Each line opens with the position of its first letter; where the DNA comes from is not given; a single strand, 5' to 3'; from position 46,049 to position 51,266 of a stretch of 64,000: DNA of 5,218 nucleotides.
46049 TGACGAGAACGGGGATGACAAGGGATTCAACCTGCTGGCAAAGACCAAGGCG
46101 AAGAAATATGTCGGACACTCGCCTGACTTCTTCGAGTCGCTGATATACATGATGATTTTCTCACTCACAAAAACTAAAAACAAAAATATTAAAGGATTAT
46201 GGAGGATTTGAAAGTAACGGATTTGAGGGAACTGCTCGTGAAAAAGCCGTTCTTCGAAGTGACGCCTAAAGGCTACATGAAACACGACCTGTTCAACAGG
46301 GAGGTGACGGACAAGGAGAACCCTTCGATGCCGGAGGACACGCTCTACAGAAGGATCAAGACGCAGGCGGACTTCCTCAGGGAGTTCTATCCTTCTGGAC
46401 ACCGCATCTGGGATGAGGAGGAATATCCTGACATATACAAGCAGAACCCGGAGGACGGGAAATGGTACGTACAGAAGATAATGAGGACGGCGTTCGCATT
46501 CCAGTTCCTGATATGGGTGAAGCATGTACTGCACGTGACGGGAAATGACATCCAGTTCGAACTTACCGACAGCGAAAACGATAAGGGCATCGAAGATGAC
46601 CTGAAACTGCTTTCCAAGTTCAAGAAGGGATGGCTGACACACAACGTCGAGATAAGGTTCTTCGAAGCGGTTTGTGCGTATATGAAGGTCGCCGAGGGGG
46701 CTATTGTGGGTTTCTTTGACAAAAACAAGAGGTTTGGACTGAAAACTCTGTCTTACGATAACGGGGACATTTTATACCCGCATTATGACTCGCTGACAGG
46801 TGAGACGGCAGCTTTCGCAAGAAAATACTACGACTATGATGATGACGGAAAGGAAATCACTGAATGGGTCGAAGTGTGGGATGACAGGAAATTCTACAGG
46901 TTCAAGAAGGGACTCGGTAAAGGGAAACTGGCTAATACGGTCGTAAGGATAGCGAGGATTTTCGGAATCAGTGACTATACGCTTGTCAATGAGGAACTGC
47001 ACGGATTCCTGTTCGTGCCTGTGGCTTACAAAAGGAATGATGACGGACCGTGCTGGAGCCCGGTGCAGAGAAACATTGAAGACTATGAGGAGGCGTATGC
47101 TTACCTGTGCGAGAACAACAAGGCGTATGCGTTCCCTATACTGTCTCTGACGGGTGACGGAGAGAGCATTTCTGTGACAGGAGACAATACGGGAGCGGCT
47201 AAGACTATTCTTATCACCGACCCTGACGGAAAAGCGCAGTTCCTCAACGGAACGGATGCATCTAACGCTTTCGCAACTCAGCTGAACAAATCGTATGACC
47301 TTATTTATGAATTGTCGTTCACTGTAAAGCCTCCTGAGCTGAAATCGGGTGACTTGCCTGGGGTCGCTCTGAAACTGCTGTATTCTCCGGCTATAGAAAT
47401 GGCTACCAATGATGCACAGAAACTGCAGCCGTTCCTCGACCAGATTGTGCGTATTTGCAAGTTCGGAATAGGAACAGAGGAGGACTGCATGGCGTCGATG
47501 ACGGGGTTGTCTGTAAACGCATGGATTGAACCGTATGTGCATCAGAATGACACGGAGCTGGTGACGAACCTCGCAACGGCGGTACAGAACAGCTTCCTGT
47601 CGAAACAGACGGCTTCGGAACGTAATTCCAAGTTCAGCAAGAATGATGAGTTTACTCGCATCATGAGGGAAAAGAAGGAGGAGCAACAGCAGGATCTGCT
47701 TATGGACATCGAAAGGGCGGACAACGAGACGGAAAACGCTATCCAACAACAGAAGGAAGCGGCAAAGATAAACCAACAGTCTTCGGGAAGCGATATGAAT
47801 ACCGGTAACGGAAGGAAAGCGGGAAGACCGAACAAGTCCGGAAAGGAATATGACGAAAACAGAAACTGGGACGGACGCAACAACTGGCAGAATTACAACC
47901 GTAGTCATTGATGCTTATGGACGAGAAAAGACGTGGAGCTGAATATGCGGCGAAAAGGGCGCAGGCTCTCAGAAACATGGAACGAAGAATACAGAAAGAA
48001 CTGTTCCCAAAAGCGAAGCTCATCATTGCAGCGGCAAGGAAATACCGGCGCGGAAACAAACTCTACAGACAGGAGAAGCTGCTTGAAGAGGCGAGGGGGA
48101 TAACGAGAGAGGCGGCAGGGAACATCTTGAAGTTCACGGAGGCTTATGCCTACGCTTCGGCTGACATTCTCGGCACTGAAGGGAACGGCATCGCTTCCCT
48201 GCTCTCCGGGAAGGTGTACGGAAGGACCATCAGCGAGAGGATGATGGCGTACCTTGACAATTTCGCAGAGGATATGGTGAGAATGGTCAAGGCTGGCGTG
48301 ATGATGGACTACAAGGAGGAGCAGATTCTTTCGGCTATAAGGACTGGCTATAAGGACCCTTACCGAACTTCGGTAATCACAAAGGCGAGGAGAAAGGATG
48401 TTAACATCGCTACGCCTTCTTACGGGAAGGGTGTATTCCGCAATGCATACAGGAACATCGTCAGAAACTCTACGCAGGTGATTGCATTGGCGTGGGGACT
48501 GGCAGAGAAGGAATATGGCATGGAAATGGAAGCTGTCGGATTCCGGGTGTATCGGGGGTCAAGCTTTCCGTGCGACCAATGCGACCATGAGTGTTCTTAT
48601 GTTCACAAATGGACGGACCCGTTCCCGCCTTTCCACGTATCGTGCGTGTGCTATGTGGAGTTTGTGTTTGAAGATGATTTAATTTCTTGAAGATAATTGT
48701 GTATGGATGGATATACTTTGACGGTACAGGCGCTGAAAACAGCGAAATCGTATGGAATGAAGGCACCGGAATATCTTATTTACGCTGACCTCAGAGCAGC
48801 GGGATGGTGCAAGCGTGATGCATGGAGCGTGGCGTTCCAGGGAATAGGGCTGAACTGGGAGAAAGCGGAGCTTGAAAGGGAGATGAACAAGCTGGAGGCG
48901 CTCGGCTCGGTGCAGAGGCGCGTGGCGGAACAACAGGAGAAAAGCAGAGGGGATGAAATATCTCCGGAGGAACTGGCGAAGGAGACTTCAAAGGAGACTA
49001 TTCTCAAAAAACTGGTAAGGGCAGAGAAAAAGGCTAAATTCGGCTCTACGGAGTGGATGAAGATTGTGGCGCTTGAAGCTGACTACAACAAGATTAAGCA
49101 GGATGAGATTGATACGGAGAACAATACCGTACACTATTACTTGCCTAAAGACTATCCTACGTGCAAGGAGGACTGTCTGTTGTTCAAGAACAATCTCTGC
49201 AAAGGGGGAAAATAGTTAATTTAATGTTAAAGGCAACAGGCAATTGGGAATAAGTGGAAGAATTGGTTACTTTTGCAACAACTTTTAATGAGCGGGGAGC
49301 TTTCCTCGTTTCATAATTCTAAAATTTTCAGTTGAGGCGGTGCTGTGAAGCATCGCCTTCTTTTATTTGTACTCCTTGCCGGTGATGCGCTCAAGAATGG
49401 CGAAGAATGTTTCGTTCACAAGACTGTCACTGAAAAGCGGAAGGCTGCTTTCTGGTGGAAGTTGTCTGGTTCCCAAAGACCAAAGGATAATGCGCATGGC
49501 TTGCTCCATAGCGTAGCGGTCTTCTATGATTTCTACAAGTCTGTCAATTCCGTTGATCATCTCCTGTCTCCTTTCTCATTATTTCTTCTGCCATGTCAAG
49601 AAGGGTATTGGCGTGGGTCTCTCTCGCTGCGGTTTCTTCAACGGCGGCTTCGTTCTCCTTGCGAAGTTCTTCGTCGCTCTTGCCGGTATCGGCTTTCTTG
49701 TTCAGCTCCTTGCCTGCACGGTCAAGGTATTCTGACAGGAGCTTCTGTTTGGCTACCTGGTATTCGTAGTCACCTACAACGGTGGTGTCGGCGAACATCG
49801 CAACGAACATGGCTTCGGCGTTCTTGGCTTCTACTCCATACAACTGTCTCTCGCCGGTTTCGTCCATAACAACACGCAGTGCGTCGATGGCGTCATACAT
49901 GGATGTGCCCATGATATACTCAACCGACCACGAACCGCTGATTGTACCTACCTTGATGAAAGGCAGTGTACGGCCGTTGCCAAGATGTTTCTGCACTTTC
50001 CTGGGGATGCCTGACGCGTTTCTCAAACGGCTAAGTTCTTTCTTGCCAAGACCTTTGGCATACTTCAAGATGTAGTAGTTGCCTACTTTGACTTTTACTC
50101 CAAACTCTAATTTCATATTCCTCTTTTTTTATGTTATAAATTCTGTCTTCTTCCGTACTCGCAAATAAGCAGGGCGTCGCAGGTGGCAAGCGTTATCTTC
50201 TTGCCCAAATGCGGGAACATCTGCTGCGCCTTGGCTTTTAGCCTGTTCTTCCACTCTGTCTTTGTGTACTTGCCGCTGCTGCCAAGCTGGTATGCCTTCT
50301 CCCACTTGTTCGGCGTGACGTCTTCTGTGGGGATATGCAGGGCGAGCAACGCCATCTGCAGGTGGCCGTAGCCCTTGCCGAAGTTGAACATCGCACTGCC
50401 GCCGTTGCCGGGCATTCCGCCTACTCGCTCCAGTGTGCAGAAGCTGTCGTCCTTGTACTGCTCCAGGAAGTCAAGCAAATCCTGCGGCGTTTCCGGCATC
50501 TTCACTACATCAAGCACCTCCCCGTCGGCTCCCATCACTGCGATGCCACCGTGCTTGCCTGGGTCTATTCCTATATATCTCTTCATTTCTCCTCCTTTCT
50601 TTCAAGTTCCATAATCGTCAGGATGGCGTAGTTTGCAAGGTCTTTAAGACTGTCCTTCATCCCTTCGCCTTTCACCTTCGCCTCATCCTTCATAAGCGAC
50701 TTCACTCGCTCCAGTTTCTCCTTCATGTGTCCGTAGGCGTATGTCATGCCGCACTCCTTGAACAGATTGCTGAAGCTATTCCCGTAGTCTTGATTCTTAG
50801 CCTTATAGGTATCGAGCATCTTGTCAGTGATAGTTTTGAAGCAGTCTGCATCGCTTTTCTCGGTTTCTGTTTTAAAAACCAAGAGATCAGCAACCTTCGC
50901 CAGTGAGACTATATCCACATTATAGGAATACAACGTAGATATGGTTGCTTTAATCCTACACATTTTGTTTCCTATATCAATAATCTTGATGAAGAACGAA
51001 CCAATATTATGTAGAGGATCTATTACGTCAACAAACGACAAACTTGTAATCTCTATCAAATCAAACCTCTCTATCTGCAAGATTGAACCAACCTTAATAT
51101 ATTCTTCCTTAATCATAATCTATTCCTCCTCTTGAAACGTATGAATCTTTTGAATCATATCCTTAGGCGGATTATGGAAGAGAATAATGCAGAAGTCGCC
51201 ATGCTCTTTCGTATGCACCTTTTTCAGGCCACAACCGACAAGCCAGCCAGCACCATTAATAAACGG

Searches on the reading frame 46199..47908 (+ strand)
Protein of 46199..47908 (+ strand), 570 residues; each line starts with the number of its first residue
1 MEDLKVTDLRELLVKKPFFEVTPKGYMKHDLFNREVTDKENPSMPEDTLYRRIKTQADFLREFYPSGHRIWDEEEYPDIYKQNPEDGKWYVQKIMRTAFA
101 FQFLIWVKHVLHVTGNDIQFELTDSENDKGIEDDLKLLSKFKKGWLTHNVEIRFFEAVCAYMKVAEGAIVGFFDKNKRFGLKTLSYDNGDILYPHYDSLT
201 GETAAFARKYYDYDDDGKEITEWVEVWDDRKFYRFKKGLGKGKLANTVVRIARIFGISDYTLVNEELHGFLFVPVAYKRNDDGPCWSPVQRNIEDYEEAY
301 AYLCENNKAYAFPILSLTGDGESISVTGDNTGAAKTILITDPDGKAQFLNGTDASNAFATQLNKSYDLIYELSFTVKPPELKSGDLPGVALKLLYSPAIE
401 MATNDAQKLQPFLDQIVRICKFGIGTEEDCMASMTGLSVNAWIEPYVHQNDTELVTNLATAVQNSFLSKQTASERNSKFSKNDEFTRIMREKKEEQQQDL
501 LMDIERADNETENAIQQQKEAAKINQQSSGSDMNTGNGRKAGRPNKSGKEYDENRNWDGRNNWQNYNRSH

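Call 54: search_protein_families(library=pfam, proteins=[window:46199-47908:+], max_evalue=0.001)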
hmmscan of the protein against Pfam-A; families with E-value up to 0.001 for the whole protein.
window:46199-47908:+ (570 aa): 1 family
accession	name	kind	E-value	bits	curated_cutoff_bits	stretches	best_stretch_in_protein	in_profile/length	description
PF05133.19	SPP1_portal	-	1.2e-28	100.7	25.5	1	108-498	54-416/416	Phage portal protein, SPP1 Gp6-like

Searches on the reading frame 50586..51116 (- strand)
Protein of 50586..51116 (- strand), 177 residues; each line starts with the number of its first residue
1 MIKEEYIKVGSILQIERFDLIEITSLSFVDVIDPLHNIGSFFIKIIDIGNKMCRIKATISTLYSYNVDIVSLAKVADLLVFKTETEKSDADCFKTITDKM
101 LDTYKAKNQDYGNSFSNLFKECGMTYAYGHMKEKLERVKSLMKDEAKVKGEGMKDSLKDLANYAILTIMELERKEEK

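Call 54: search_protein_families(library=pfam, proteins=[window:50586-51116:-], max_evalue=0.001)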
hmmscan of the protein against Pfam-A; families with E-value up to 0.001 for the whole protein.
window:50586-51116:- (177 aa): 1 family
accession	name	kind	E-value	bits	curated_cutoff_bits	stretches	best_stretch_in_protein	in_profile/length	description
PF07659.16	DUF1599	-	2.9e-09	37.6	25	1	107-171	1-61/61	Nucleotide modification associated domain 1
